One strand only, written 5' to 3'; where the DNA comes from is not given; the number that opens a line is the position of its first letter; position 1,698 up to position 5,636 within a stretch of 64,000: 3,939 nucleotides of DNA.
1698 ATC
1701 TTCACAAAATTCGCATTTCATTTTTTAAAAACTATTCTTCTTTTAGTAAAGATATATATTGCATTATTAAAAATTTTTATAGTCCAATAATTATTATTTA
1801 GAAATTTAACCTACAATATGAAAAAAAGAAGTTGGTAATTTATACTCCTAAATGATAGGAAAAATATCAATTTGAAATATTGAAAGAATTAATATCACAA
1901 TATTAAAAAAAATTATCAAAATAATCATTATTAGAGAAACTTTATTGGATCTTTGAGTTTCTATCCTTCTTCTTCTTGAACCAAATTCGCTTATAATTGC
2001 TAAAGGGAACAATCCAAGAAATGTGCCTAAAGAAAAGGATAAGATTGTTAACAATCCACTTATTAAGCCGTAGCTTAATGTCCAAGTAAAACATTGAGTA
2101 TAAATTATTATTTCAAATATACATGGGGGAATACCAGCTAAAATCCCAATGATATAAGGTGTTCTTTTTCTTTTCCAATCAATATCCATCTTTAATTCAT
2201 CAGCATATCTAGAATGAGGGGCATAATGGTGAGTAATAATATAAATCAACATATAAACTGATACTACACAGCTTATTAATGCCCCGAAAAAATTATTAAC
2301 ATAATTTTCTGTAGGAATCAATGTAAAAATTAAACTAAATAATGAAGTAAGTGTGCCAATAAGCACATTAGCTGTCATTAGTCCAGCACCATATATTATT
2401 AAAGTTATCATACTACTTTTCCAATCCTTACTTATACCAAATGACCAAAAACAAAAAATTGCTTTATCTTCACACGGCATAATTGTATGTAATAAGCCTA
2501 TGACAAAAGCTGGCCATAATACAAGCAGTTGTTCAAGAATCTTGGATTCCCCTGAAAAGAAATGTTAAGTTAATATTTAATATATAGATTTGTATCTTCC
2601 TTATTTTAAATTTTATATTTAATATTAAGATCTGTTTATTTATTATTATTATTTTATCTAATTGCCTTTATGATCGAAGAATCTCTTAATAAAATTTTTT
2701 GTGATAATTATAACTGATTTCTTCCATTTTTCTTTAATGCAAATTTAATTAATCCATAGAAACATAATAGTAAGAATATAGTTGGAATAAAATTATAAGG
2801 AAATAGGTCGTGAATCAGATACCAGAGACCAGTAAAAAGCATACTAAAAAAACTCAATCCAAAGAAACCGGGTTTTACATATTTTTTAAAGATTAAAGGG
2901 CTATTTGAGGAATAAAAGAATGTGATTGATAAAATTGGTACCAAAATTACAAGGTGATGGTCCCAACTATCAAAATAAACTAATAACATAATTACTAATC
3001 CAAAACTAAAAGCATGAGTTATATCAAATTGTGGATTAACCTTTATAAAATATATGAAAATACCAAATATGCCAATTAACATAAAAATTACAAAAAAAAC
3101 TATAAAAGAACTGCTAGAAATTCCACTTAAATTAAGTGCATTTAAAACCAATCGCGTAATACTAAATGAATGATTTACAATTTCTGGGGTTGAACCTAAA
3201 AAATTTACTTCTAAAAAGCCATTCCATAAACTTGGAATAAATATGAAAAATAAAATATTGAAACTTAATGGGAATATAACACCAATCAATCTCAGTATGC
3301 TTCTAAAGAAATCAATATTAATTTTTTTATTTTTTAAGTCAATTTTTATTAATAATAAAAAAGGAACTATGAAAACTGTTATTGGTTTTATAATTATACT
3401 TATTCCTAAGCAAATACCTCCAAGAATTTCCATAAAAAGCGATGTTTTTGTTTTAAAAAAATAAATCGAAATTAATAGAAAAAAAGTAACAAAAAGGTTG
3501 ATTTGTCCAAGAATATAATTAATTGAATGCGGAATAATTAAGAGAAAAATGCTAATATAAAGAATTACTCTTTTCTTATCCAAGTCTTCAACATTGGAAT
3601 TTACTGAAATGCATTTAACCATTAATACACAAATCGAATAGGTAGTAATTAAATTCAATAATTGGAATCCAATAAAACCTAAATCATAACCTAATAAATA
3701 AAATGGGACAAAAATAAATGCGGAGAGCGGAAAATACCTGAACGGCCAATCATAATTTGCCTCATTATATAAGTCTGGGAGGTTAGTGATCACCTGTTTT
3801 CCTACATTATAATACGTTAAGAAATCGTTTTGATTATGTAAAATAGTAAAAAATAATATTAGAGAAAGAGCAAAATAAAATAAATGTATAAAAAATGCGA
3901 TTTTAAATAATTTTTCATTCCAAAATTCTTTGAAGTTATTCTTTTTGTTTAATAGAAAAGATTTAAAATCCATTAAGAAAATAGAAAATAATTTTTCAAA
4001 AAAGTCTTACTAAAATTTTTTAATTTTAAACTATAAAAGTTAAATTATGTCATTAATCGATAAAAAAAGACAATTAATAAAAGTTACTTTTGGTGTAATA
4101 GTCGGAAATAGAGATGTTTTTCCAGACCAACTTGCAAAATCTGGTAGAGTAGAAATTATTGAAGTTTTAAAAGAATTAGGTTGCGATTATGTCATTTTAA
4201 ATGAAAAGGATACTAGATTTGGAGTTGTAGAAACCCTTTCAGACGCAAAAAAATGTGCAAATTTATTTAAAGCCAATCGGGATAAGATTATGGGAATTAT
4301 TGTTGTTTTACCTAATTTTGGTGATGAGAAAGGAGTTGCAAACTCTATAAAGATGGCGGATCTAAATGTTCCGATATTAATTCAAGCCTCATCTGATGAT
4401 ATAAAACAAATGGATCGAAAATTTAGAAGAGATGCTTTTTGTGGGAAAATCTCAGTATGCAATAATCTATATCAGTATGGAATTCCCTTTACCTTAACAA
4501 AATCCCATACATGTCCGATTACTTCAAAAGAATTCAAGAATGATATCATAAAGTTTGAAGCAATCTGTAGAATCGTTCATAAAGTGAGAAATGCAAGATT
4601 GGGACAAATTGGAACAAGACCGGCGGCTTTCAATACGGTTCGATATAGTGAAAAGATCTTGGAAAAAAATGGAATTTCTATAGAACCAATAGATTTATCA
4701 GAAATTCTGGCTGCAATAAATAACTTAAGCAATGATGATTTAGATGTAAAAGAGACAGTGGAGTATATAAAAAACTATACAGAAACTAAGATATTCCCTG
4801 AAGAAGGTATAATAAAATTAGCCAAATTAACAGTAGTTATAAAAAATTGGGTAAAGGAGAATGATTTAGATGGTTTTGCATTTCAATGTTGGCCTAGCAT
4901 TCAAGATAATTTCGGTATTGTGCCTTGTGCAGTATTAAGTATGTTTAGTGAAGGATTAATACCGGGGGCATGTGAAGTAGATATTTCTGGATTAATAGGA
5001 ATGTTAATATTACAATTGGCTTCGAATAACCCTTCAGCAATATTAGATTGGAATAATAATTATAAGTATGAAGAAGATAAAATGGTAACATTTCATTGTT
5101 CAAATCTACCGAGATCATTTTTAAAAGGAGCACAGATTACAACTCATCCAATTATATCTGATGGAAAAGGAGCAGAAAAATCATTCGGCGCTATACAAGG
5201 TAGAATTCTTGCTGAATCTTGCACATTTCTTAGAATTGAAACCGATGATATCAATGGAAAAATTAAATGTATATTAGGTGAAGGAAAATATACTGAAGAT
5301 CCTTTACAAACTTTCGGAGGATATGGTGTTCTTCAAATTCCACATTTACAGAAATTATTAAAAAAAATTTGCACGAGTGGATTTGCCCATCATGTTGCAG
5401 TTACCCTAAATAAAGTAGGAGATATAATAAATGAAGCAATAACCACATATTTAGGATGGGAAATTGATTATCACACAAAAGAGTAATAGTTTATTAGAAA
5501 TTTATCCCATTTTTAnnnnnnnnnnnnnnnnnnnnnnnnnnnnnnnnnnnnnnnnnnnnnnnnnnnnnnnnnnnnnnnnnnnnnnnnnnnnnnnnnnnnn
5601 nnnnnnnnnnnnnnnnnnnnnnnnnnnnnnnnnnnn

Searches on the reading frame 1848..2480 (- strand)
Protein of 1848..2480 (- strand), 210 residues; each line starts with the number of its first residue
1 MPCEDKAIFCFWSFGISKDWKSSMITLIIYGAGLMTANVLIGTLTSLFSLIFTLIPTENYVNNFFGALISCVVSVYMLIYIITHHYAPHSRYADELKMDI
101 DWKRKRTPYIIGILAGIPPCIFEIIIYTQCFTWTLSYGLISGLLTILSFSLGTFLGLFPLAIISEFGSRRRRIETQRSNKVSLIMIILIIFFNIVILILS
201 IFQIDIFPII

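Call 77: search_protein_families(library=pfam, proteins=[window:1848-2480:-], max_evalue=0.0001)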
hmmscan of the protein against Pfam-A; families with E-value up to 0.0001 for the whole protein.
window:1848-2480:- (210 aa): 1 family
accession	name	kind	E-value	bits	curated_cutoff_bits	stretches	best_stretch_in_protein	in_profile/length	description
PF13386.12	DsbD_2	-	4.4e-13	50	24.9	1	21-187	29-197/199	Cytochrome C biogenesis protein transmembrane region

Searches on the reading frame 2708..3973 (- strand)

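Call 77: search_protein_families(library=pfam, proteins=[window:2708-3973:-], max_evalue=0.0001)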
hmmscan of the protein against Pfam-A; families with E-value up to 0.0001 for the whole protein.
window:2708-3973:- (421 aa): 1 family
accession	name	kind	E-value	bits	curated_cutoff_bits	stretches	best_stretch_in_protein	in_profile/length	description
PF09594.16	GT87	-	1.6e-14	54.7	25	1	78-332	1-235/237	Glycosyltransferase family 87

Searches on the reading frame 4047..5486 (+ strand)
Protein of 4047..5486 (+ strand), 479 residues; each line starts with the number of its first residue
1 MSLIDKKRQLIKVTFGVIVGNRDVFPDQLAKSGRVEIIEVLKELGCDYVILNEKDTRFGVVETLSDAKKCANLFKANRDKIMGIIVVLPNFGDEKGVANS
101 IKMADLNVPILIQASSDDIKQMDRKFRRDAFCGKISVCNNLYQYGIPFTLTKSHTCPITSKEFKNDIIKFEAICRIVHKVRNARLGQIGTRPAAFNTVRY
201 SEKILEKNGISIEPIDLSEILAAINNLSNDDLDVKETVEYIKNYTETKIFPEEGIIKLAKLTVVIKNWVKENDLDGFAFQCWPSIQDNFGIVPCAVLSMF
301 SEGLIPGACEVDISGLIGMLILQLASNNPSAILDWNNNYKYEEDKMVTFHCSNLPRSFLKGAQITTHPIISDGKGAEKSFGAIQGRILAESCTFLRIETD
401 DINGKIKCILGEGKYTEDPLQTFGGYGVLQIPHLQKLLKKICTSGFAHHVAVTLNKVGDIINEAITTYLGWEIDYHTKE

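Call 77: search_protein_families(library=pfam, proteins=[window:4047-5486:+], max_evalue=0.0001)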
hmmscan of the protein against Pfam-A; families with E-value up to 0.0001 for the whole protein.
window:4047-5486:+ (479 aa): 1 family
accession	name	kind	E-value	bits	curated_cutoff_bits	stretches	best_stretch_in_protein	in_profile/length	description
PF02952.23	Fucose_iso_C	-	1.6e-22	80.2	29.3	1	349-475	2-141/143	L-fucose isomerase, C-terminal domain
